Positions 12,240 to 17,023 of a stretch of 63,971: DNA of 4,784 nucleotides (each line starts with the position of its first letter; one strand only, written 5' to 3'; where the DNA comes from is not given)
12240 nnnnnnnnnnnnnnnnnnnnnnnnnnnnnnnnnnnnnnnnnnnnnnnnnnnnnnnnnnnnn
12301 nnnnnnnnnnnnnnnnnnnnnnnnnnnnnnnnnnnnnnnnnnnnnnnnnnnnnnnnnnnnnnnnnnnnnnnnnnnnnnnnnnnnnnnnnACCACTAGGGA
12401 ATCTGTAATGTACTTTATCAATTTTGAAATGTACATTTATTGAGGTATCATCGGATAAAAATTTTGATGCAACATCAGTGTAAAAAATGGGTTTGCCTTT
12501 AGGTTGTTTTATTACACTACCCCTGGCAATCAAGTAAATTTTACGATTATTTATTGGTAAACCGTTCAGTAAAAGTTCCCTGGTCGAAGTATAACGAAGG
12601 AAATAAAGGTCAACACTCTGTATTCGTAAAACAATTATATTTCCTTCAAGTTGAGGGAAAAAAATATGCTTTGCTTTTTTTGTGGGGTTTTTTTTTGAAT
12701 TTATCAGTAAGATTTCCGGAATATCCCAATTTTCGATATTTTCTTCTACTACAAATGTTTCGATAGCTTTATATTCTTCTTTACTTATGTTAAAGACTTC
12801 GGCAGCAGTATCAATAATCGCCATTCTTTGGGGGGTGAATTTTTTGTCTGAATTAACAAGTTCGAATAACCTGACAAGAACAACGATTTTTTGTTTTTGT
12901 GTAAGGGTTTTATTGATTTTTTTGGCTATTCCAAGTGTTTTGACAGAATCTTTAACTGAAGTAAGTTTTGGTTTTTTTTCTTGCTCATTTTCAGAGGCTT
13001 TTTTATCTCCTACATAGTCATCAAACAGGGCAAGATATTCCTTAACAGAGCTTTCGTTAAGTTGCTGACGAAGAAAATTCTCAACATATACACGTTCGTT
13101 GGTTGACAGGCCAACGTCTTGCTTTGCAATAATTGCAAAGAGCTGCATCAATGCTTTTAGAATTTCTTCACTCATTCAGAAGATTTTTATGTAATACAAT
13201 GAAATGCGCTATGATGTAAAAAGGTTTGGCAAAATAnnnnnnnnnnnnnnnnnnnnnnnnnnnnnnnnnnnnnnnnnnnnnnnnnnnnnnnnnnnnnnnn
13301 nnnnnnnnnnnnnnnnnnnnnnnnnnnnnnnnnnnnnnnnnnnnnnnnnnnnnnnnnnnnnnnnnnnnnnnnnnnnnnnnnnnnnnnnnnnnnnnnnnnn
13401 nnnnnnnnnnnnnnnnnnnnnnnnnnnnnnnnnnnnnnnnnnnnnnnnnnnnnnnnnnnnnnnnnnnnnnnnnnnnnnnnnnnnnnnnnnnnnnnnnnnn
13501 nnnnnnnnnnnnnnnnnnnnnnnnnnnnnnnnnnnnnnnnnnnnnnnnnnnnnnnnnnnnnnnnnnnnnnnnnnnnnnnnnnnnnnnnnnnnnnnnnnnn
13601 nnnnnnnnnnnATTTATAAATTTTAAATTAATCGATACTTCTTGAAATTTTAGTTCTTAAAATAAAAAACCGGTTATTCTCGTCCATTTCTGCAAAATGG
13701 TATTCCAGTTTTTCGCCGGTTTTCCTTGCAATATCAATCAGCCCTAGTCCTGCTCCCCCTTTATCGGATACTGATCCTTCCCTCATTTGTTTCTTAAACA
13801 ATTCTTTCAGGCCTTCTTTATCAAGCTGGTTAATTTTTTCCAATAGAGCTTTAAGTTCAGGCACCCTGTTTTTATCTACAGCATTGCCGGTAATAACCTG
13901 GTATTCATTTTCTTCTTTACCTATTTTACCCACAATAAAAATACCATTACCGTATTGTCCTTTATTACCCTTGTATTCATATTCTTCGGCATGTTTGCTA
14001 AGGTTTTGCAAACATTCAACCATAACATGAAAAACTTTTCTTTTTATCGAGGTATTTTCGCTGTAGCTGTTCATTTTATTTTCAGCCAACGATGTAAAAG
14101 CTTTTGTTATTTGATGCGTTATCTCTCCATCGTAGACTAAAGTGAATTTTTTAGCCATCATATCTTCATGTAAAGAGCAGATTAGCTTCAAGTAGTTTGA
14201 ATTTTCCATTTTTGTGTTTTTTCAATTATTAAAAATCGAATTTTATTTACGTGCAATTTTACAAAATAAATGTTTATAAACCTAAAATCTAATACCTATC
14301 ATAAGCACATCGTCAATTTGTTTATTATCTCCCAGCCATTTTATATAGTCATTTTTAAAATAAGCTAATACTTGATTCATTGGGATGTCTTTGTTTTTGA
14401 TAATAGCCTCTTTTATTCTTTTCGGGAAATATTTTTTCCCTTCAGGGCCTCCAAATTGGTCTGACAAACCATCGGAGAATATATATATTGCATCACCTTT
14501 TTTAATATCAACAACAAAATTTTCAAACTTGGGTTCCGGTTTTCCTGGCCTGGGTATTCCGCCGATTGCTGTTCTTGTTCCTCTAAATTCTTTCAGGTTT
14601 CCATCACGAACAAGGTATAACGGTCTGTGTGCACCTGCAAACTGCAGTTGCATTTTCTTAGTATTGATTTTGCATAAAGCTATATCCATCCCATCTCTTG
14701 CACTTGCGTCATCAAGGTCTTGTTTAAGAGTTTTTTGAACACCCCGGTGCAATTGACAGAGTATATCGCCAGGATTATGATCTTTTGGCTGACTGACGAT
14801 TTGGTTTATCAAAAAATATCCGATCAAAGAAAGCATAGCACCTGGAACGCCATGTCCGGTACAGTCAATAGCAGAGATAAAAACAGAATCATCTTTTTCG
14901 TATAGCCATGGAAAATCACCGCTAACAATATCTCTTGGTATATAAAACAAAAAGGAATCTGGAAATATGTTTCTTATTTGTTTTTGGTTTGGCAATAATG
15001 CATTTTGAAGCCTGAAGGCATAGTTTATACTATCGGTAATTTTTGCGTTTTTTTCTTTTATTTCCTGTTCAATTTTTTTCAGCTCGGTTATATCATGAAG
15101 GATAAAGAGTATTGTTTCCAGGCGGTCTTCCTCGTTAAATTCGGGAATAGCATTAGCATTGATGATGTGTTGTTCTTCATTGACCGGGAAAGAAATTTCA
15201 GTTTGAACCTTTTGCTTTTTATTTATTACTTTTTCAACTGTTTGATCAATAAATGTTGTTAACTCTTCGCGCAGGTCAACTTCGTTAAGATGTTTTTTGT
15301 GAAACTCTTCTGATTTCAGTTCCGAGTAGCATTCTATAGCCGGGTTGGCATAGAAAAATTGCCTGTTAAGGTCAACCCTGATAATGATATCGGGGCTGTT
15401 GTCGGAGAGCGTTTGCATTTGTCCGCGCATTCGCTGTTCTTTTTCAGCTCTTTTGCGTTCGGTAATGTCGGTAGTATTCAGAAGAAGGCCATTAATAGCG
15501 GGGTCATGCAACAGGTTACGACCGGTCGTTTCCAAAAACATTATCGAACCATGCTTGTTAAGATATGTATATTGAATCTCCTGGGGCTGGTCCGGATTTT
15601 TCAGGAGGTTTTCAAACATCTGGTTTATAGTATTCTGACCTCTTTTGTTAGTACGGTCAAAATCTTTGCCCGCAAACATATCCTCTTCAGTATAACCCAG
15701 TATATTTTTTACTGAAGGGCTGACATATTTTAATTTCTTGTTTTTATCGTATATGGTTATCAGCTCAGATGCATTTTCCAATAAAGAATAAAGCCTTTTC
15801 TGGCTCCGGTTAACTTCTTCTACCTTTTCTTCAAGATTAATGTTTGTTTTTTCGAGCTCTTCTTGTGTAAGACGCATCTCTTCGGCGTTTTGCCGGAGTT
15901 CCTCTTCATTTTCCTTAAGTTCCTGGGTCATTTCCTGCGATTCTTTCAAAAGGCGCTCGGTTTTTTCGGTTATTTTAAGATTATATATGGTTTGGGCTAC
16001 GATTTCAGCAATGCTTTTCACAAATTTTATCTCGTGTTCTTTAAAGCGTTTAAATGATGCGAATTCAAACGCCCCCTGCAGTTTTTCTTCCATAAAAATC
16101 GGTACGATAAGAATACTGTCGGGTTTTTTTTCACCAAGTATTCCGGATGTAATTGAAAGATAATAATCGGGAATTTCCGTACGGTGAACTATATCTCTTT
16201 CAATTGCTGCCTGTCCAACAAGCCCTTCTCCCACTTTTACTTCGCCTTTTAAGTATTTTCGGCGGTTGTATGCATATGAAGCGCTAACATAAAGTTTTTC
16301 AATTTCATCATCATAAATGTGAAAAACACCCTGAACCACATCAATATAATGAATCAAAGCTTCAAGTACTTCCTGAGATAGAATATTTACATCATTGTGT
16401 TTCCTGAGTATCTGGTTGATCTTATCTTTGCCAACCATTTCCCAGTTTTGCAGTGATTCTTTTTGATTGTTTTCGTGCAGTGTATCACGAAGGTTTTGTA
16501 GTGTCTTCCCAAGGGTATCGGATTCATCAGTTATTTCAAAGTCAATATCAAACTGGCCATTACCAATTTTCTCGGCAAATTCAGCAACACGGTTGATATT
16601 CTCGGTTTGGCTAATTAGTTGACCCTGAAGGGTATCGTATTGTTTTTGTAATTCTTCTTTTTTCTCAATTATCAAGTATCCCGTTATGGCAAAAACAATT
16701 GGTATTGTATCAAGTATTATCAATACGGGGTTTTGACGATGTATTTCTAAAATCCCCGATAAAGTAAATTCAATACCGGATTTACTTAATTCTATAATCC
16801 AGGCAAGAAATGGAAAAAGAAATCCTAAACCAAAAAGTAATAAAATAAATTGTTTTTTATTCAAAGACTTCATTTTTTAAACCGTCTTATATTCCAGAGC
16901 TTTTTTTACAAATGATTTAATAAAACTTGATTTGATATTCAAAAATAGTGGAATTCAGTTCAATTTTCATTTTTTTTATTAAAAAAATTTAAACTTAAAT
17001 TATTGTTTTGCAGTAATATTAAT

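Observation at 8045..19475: Ten co-directional genes couple orphan CheR/CheB, a SiaABC-type partner switch and a TerB-fused ABC exporter: candidate undescribed signalling-to-export system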

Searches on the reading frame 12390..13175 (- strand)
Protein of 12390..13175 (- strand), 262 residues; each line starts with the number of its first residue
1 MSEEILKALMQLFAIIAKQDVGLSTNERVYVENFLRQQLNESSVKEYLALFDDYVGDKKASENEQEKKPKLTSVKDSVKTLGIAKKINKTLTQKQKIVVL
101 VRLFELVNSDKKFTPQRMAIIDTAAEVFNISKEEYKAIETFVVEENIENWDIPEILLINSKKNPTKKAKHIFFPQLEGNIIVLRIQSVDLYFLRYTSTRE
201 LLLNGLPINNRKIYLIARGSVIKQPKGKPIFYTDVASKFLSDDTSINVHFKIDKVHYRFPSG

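Call 42: predict_structure(alignment_id=A5)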
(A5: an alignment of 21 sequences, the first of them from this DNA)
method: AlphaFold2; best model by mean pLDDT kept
length: 262 residues; sequences in the alignment: 21
mean_pLDDT: 83.0   pTM: 0.79
mean pLDDT of the five models: 83.0, 81.3, 80.4, 79.7, 79.2
residues with pLDDT >= 90: 98; 70-90: 128; 50-70: 18; < 50: 18
segments of 3 or more residues with pLDDT < 50: 58-71, 245-248
pLDDT, mean of each block of 10 residues (from residue 1): 82 87 84 88 88 68 35 73 90 92 92 89 94 94 85 90 77 88 93 90 89 89 88 89 56 73 59
secondary structure, 60 per line:
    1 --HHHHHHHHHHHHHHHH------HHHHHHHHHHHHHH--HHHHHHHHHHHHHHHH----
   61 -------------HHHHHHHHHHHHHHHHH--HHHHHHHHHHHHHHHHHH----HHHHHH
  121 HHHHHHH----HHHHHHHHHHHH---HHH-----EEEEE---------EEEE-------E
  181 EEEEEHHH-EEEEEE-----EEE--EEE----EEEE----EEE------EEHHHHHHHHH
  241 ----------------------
elements in order: H3-18 H25-38 H41-56 H74-90 H93-110 H115-127 H132-143 E155-159 E169-172 E180-185 E190-195 E201-203 E206-208 E213-216 E221-223 H232-240
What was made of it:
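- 10035..13175 (-): ABC half-transporter fusion: TerB-like (12741-13175), FHA-like (12441-12728), NBD (11736-12428), ABC-2/ABCG-type TMD (10941-11495), inferred periplasmic domain (10221-10940), last TM (10140-10220). N-terminal AlphaFold model with pLDDT 83 (call 42).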

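Call 46: fold_search(model_id=the predicted structure, library=pdb)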
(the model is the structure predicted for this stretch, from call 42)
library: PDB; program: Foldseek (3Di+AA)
matches with E <= 10: 363; with E <= 0.001: 0
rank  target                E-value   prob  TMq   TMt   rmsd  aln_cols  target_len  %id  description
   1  5t2f_C                3.6e-02  0.80  0.23  0.24  19.2       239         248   11  Structure of the FHA1 domain of Rad53 bound to the BRCT domain of Dbf4 (released 2017-03-15)
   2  5t2s_A                4.4e-02  0.75  0.23  0.24  19.5       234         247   12  Structure of the FHA1 domain of Rad53 bound simultaneously to the BRCT domain of Dbf4 and a phosphopeptide. (released 2016-10-12)
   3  5t2f_B                5.1e-02  0.80  0.24  0.25  19.3       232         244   12  Structure of the FHA1 domain of Rad53 bound to the BRCT domain of Dbf4 (released 2017-03-15)
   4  1g3g_MODEL_1_A        5.4e-02  0.97  0.22  0.34  11.8       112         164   12  NMR STRUCTURE OF THE FHA1 DOMAIN OF YEAST RAD53 (released 2001-01-10)
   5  5t2f_A                5.4e-02  0.69  0.23  0.25  19.6       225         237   12  Structure of the FHA1 domain of Rad53 bound to the BRCT domain of Dbf4 (released 2017-03-15)
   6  5yyz_A                6.3e-02  1.00  0.22  0.53   3.2        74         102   16  Crystal structure of the MEK1 FHA domain in complex with the HOP1 pThr318 peptide. (released 2018-10-17)
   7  5t2f_D                6.3e-02  0.69  0.23  0.24  19.4       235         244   12  Structure of the FHA1 domain of Rad53 bound to the BRCT domain of Dbf4 (released 2017-03-15)
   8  4jon_A                6.6e-02  1.00  0.22  0.44   2.6        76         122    9  Crystal structure of a centrosomal protein 170kDa, transcript variant beta (CEP170) from Homo sapiens at 2.15 A resolu (released 2013-04-17)
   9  5t2s_C                7.4e-02  0.63  0.23  0.24  19.2       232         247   12  Structure of the FHA1 domain of Rad53 bound simultaneously to the BRCT domain of Dbf4 and a phosphopeptide. (released 2016-10-12)
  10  6c4u_C                9.1e-02  0.98  0.22  0.42   5.4        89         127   17  Engineered FHA with Myc-pTBD peptide (released 2018-05-30)
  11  6c4u_A                9.1e-02  0.98  0.22  0.42   5.9        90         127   17  Engineered FHA with Myc-pTBD peptide (released 2018-05-30)
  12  6c4u_D                9.5e-02  0.99  0.21  0.41   5.1        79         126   16  Engineered FHA with Myc-pTBD peptide (released 2018-05-30)
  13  5yyx                  9.5e-02  0.99  0.22  0.43   4.8        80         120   15  Crystal Structure of the MEK1 FHA domain (released 2018-10-10)
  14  5fwh                  1.0e-01  1.00  0.21  0.29   2.2        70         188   11  N-terminal FHA domain from EssC a component of the bacterial Type VII secretion apparatus (released 2016-04-06)
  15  4jon_E                1.0e-01  1.00  0.22  0.44   2.6        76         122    9  Crystal structure of a centrosomal protein 170kDa, transcript variant beta (CEP170) from Homo sapiens at 2.15 A resolu (released 2013-04-17)
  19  4jon_B                1.4e-01  0.99  0.22  0.44   2.5        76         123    9  Crystal structure of a centrosomal protein 170kDa, transcript variant beta (CEP170) from Homo sapiens at 2.15 A resolu (released 2013-04-17)
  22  4jon_D                1.9e-01  0.99  0.22  0.45   2.5        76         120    9  Crystal structure of a centrosomal protein 170kDa, transcript variant beta (CEP170) from Homo sapiens at 2.15 A resolu (released 2013-04-17)
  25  4jon_C                2.3e-01  0.98  0.22  0.46   2.5        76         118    9  Crystal structure of a centrosomal protein 170kDa, transcript variant beta (CEP170) from Homo sapiens at 2.15 A resolu (released 2013-04-17)
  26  2h5n_C                2.3e-01  0.98  0.34  0.64   5.7       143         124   12  Crystal Structure of Protein of Unknown Function PG1108 from Porphyromonas gingivalis W83 (released 2006-07-25)
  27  2h5n_A                2.4e-01  0.99  0.32  0.59   5.3       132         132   13  Crystal Structure of Protein of Unknown Function PG1108 from Porphyromonas gingivalis W83 (released 2006-07-25)
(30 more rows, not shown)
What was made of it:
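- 10035..13175 (-): Foldseek hits to FHA domains (5yyz, 4jon, 5fwh) and to TerB-like 2h5n (call 46).
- On TerB domain (PF05099): The model has helices at 3-143, and Foldseek finds 2h5n with TM 0.64 (calls 42, 46).
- Confident TerB-like + FHA-like model (calls 42, 46). An FHA-like fold sits immediately before the NBD (calls 42, 46).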

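Call 96: search_protein_representatives(alignment_id=A5)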
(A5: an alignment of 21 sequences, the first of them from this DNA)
Query: 21 sequences, 263 profile positions. Proteins with E-value up to 0.001 (for the whole library): 998; up to 1e-10: 661; up to 1e-30: 233. The best 150 are listed.
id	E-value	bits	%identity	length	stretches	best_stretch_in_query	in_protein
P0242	6.9e-99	346.9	-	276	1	1-263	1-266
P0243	1.3e-95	336.2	-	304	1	1-263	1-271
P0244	5.4e-93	327.5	-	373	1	1-263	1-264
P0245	5.7e-93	327.5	-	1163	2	59-263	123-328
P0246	8.6e-91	320.3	-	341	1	1-263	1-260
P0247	2.0e-90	319.1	-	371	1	1-263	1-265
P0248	3.8e-89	315.0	-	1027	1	1-263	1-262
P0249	4.1e-85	301.7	-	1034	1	1-263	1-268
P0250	2.7e-83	295.8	-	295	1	1-262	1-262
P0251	5.3e-82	291.5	-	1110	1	1-263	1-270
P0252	6.5e-80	284.7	-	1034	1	10-263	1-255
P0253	1.6e-79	283.4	-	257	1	1-255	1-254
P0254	3.0e-78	279.2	-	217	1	1-217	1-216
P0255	6.9e-78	278.0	-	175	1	1-166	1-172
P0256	4.5e-76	272.1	-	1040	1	1-263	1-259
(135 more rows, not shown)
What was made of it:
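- Dedicated to this transporter family: 661 representative clusters at E<=1e-10, always at residues 1-263 (call 96).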

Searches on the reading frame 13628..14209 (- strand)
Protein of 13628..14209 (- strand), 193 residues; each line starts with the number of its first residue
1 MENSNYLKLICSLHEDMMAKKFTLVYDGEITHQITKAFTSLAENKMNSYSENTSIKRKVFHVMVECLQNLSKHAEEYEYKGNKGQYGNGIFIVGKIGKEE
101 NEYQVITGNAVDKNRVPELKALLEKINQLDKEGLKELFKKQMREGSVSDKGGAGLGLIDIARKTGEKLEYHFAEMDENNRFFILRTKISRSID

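Call 3: search_protein_families(library=pfam, proteins=[window:13628-14209:-], max_evalue=0.01)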
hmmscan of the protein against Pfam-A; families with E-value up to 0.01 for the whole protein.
window:13628-14209:- (193 aa): 2 families
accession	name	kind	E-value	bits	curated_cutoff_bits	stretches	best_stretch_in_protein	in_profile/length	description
PF19788.4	DUF6272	-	4.2e-42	143.4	26.6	1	45-182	1-134/134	Family of unknown function (DUF6272)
PF21548.3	CATSPERB_2nd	-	0.002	17.8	27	1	2-72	272-342/350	CATSPER subunit beta protein 2nd domain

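Call 4: search_protein_families(library=ncbifam, proteins=[window:13628-14209:-], max_evalue=0.01)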
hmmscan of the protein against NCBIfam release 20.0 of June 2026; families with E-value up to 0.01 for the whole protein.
window:13628-14209:- (193 aa): 4 families
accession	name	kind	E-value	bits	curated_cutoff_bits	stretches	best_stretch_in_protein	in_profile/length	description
NF038262.1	SiaB_fam_kinase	subfamily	1.5e-50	171.2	85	1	11-188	2-177/177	SiaB family protein kinase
NF038264.1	kinase_SiaB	equivalog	2.4e-25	89.4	225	1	11-187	3-175/176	biofilm regulation protein kinase SiaB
NF047703.1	slr1658_superfam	superfamily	6.9e-07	28.9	100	1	40-187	48-182/185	slr1658 superfamily regulator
NF052618.1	slr1658_cyano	equivalog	1.6e-06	27.9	200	1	37-188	48-187/191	slr1658 family protein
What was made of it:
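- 13628..14209 (-): SiaB-family protein kinase. NF038262, 171 bits (cutoff 85), and DUF6272 (calls 3, 4).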

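Call 20: search_solved_structures(query=window:13628-14209:-, max_evalue=0.01, show_alignments=1)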
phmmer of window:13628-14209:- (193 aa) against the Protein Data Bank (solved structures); distinct sequences matched with E-value up to 0.01: 1.
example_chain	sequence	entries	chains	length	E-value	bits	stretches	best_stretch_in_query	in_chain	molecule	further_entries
6kko_A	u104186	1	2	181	1.4e-15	60.6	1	12-186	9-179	Putative serine phosphatase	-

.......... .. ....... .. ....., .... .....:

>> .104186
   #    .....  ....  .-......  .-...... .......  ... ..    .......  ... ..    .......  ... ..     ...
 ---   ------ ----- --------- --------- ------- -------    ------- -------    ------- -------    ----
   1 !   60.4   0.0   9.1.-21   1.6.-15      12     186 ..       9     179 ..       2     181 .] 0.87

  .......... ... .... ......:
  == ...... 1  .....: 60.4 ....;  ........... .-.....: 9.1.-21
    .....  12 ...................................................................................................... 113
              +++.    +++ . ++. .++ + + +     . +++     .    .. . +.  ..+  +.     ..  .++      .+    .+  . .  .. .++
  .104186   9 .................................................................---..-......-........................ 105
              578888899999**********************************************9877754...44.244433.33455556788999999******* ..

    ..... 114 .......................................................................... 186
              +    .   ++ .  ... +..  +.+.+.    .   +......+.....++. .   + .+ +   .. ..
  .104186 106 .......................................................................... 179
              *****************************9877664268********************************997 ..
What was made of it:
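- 13628..14209 (-): Aligns to P. aeruginosa SiaB (PDB 6kko_A, E=1.4e-15) with the catalytic E..QN segment conserved (call 20).
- On SiaABCD system: Aligns to PDB 6kko_A with E..QN conserved (call 20).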

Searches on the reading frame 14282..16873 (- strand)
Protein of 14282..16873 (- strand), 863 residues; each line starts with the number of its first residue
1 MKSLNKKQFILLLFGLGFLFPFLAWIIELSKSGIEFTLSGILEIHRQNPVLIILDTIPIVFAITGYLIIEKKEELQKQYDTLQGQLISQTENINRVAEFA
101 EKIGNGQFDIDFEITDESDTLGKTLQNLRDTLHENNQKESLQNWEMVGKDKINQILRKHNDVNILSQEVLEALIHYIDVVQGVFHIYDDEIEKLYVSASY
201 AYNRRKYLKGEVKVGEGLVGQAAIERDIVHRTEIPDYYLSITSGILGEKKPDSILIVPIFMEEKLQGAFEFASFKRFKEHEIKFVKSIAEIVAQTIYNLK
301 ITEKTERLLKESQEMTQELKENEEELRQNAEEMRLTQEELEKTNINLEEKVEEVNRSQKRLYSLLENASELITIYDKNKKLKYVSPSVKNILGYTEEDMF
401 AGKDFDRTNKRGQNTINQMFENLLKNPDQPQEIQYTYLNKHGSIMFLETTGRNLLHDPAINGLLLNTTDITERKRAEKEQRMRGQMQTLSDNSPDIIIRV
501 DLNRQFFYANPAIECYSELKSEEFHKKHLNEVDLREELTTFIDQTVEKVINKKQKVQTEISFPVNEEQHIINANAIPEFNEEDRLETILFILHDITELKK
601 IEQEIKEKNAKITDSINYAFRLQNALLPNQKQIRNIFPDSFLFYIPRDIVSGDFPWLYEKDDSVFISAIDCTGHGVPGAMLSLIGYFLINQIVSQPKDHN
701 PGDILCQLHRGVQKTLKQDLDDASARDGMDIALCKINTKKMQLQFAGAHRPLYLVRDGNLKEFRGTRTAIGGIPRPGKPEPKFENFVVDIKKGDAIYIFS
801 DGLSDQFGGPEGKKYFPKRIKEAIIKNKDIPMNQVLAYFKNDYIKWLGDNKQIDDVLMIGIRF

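Call 3: search_protein_families(library=pfam, proteins=[window:14282-16873:-], max_evalue=0.01)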
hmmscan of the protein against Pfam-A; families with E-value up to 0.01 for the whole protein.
window:14282-16873:- (863 aa): 8 families
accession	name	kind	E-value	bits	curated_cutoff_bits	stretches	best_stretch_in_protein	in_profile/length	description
PF07228.17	SpoIIE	-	5.8e-18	66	25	1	661-863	2-191/192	Stage II sporulation protein E (SpoIIE)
PF13185.12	GAF_2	-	9.8e-13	48.9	28.6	1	160-296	2-135/136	GAF domain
PF08448.16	PAS_4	-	1.6e-12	48.1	23.1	1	491-599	2-109/110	PAS fold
PF13426.13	PAS_9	-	1.7e-10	41.5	27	2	372-472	4-103/103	PAS domain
PF00989.32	PAS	-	3.3e-10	40.4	22.6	1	485-595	2-113/113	PAS fold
PF08447.18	PAS_3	-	1.2e-07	32.4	25.6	1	383-456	3-76/89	PAS fold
PF13188.13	PAS_8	-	1.8e-07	31.2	21.8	1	360-406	2-48/65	PAS domain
PF01590.32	GAF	-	3.4e-07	31.3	22.4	1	165-296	5-133/133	GAF domain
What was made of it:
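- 14282..16873 (-): SiaA-like sensor phosphatase: 2 TM, (HAMP-like?), GAF, signalling helix, PAS, PAS, PP2C. SpoIIE/PP2C at 661-863, GAF at 160-296, PAS at 356-479 and 485-599 (call 3).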

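Call 4: search_protein_families(library=ncbifam, proteins=[window:14282-16873:-], max_evalue=0.01)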
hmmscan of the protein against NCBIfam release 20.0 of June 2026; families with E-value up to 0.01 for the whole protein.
window:14282-16873:- (863 aa): 11 families
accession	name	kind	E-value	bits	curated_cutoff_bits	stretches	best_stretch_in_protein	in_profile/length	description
NF038263.1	prot_phos_SiaA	equivalog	6.9e-47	160.3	700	1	596-863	395-657/658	biofilm regulation protein phosphatase SiaA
TIGR00229.1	sensory_box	domain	7e-26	90.8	22.9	2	356-479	2-125/126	PAS domain S-box protein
NF046044.1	PnpS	equivalog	1.8e-18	66.8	400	2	478-604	49-169/390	two-component system histidine kinase PnpS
NF053781.1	cdiGMPphdstlr2612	equivalog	4.9e-15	54.3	1600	3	354-449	710-804/1268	Tlr1612 family c-di-GMP phosphodiesterase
TIGR01817.1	nifA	equivalog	1.8e-10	40.2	528.85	1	148-331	6-192/534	nif-specific transcriptional activator NifA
NF047874.1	MASE3_PAS_HK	subfamily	8.2e-08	31.5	560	1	310-481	230-386/655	MASE3 domain-containing sensor histidine kinase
NF008302.0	PRK11091.1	equivalog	5.9e-05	21.4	838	1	468-610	138-281/779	aerobic respiration two-component sensor histidine kinase ArcB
NF007298.0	PRK09776.1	equivalog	0.00017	19.6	1135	1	353-607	296-552/1111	diguanylate cyclase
NF043058.1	T4SS_LegC2C7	subfamily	0.0012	17.9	350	1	297-373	165-241/348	LegC2/C7 family Dot/Icm T4SS effector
TIGR00189.1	tesB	equivalog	0.0077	15.7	292.85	1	539-609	77-148/282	acyl-CoA thioesterase II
NF047786.1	his_kin_MadS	equivalog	0.0097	15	500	0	252-343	128-221/434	MadS family sensor histidine kinase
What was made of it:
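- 14282..16873 (-): NCBIfam SiaA matches only residues 596-863 (160 bits, cutoff 700; call 4).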

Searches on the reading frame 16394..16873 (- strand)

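Call 60: search_protein_families(library=pfam, proteins=[window:16394-16873:-], max_evalue=0.1)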
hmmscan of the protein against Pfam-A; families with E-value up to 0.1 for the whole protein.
window:16394-16873:- (160 aa): 4 families
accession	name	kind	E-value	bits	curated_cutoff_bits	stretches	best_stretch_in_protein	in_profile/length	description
PF10864.13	DUF2663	-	0.014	16.2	25.2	1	3-93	14-99/127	Protein of unknown function (DUF2663)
PF03471.22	CorC_HlyC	-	0.021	15.2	27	0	77-98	30-51/81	Transporter associated domain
PF04316.19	FlgM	-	0.035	14.7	25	0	77-113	10-47/55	Anti-sigma-28 factor, FlgM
PF10224.14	DUF2205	-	0.086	13.4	26.7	0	70-104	16-50/75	Short coiled-coil protein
